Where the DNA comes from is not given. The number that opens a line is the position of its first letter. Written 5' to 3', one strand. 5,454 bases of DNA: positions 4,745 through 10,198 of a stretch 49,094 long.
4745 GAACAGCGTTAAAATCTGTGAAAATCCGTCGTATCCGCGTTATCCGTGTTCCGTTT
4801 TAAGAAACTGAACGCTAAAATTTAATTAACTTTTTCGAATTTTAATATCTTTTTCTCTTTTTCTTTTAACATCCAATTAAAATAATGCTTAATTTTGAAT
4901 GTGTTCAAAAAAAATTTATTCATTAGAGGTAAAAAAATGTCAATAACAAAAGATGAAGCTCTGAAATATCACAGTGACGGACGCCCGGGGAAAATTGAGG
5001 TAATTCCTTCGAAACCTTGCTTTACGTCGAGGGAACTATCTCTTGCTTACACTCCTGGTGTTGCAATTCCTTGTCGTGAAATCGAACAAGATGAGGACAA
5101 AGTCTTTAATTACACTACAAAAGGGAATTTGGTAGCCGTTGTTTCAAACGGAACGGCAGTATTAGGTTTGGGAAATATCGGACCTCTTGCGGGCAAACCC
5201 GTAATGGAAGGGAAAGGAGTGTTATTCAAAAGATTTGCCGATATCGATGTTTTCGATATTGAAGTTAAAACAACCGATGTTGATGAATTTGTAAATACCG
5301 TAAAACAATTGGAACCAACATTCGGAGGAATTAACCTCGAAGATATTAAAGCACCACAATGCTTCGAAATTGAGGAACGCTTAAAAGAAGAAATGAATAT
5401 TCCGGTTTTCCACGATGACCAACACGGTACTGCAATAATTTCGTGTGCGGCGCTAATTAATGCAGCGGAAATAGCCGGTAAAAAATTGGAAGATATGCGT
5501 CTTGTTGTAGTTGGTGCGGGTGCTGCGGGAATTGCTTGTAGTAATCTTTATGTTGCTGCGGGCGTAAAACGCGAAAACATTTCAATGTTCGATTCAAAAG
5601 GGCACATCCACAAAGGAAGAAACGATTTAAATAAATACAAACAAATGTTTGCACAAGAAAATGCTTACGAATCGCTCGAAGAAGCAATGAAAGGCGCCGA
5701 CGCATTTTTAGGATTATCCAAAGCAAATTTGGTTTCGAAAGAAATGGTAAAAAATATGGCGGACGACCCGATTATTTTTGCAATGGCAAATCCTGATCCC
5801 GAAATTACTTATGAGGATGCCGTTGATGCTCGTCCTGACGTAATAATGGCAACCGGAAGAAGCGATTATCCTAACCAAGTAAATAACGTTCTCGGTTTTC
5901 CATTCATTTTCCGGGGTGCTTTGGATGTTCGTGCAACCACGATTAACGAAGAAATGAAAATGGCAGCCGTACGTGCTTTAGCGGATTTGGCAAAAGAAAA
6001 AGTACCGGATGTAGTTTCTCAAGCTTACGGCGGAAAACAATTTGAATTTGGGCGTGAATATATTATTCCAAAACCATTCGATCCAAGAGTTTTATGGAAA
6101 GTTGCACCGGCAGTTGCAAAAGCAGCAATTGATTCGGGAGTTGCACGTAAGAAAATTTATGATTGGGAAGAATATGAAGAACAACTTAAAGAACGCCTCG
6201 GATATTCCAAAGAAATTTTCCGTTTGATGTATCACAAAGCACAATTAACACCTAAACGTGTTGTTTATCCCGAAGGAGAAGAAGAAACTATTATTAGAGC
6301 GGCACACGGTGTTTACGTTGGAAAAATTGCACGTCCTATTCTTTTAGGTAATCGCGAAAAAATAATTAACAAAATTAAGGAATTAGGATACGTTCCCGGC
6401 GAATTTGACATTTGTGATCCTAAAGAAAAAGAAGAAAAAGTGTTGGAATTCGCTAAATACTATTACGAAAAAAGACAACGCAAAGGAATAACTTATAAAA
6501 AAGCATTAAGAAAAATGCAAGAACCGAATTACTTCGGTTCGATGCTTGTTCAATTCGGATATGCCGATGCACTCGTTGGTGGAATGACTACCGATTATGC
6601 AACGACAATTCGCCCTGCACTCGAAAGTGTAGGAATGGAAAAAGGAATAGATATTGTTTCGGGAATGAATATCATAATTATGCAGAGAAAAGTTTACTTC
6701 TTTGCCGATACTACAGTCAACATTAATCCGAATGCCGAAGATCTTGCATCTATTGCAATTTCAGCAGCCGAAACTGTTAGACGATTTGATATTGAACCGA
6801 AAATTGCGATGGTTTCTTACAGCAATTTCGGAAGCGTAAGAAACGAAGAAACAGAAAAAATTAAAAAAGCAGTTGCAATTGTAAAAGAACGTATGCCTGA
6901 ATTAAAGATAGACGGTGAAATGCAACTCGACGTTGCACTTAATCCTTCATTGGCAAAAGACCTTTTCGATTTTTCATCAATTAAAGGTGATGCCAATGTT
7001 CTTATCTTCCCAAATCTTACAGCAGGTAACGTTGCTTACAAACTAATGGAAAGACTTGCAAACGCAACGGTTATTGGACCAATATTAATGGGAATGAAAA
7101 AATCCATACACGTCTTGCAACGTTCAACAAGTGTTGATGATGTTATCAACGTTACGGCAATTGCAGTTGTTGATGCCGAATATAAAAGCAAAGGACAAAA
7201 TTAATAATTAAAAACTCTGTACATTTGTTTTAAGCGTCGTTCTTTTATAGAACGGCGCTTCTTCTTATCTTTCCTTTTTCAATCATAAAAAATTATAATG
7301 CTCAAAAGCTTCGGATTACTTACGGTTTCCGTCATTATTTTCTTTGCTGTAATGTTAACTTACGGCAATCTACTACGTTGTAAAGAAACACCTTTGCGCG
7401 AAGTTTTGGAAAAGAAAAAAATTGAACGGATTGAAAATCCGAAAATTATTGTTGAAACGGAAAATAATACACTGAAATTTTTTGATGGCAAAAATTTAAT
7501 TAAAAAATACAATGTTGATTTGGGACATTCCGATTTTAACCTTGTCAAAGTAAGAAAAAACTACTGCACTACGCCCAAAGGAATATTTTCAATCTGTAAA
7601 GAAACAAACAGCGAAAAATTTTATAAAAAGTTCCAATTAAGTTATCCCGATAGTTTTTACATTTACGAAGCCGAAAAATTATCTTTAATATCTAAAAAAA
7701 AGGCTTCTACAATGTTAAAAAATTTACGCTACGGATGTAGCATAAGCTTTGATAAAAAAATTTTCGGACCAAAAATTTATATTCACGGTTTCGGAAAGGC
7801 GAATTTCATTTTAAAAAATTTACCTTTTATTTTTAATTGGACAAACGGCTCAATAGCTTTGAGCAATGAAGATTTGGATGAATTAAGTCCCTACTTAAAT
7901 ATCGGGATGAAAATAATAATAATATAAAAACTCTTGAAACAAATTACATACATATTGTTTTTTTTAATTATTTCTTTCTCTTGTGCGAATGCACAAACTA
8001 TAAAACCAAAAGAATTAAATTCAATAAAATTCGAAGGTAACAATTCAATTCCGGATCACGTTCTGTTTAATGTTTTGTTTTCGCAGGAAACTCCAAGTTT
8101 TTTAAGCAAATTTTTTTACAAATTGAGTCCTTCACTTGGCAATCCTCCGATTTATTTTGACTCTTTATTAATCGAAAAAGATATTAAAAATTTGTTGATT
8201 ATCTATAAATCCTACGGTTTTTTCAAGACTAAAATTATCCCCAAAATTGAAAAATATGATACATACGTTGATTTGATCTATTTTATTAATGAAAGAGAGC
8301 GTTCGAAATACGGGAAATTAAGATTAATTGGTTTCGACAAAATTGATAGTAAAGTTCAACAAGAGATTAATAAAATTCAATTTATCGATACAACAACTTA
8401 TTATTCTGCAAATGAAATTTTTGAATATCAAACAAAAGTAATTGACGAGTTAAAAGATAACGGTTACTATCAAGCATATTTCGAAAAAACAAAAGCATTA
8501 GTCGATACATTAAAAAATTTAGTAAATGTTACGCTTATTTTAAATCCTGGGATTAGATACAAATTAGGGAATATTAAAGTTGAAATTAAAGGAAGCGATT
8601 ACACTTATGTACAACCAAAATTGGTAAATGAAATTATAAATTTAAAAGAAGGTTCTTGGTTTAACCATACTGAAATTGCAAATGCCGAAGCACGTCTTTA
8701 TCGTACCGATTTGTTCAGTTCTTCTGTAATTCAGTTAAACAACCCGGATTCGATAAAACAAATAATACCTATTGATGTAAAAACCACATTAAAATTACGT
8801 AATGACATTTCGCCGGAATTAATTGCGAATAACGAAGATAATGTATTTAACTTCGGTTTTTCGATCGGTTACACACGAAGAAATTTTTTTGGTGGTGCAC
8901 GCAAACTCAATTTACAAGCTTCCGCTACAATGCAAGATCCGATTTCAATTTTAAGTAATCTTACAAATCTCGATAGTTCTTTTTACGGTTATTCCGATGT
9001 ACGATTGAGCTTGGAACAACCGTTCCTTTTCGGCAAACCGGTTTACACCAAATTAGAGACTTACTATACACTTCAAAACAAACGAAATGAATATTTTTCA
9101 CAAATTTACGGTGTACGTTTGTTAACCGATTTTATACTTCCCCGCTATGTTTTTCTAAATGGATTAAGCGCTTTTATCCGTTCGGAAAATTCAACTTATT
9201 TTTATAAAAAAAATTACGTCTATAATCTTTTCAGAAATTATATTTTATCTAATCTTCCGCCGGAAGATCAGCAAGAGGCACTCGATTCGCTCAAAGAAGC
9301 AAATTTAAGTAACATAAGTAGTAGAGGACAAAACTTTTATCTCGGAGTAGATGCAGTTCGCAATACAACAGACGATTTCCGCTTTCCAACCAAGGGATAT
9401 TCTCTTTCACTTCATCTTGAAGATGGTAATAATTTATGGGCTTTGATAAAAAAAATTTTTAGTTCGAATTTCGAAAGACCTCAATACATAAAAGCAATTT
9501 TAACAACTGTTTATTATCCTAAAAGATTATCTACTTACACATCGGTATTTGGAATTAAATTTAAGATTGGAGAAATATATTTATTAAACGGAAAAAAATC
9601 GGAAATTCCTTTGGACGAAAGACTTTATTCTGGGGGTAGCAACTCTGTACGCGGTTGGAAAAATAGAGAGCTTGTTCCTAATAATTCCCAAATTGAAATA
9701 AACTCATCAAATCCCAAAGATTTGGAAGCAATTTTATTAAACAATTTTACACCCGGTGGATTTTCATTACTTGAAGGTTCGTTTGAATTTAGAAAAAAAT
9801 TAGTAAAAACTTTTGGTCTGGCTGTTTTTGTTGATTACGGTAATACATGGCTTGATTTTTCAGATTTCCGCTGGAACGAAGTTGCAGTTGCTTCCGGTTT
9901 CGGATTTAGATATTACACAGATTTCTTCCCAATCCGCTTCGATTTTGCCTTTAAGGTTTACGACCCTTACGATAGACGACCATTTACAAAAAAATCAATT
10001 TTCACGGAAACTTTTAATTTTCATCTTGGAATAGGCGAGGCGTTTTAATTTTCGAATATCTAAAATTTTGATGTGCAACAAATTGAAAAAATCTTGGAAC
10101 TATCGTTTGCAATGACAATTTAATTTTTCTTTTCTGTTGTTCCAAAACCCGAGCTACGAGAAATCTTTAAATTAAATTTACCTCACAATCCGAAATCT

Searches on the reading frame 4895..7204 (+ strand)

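Call 26: search_protein_families(library=pfam, proteins=[window:4895-7204:+], max_evalue=0.00001)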
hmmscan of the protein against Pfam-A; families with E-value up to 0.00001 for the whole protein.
window:4895-7204:+ (769 aa): 3 families
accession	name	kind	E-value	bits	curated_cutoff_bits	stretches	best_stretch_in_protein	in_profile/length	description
PF01515.24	PTA_PTB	-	1.3e-106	357.1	24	1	445-758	6-319/319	Phosphate acetyl/butaryl transferase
PF00390.24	malic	-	1.3e-31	110.3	23.1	1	32-164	2-182/182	Malic enzyme, N-terminal domain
PF03949.21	Malic_M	-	6e-25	88.4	23.5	1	178-370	3-229/258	Malic enzyme, NAD binding domain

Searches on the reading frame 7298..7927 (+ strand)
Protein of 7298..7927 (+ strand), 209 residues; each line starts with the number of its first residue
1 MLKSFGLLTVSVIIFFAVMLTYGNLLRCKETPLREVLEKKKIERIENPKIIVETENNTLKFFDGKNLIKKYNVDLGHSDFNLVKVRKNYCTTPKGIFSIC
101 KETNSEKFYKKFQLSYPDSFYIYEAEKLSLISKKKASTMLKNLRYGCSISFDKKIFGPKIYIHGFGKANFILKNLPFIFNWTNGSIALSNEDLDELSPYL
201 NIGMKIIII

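Call 26: search_protein_families(library=pfam, proteins=[window:7298-7927:+], max_evalue=0.00001)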
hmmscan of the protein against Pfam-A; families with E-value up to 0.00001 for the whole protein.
window:7298-7927:+ (209 aa): 1 family
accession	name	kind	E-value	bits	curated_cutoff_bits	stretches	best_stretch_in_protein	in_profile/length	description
PF03734.19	YkuD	-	1.4e-10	42.4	23.4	1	49-208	3-146/146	L,D-transpeptidase catalytic domain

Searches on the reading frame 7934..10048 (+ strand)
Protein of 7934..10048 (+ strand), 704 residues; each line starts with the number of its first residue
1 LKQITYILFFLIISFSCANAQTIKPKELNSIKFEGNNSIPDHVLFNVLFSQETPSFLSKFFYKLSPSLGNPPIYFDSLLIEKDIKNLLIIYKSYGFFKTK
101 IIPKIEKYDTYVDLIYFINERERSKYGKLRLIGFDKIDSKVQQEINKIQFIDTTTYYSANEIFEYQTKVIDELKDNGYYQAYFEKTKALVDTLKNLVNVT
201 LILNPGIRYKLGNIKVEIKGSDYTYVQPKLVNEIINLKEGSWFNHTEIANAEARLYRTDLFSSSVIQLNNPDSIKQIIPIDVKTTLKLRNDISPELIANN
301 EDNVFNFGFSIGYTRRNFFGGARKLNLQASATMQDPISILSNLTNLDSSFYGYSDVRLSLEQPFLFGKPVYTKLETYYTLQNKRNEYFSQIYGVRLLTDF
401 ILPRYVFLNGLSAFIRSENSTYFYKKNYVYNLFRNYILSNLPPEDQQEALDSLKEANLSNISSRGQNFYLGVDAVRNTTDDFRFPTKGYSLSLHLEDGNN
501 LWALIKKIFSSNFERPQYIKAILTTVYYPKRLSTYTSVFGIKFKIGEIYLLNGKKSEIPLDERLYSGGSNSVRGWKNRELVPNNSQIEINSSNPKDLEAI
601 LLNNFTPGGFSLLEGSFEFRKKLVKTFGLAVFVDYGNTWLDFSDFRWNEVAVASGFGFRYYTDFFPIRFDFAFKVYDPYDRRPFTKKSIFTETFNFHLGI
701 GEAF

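Call 26: search_protein_families(library=pfam, proteins=[window:7934-10048:+], max_evalue=0.00001)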
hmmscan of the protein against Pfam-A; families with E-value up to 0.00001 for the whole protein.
window:7934-10048:+ (704 aa): 2 families
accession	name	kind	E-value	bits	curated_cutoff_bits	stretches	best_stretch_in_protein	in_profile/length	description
PF01103.29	Omp85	-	1.4e-25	91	24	1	317-704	1-325/325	Omp85 superfamily domain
PF07244.20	POTRA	-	3.2e-13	50.6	21.3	0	29-121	4-79/79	Surface antigen variable number repeat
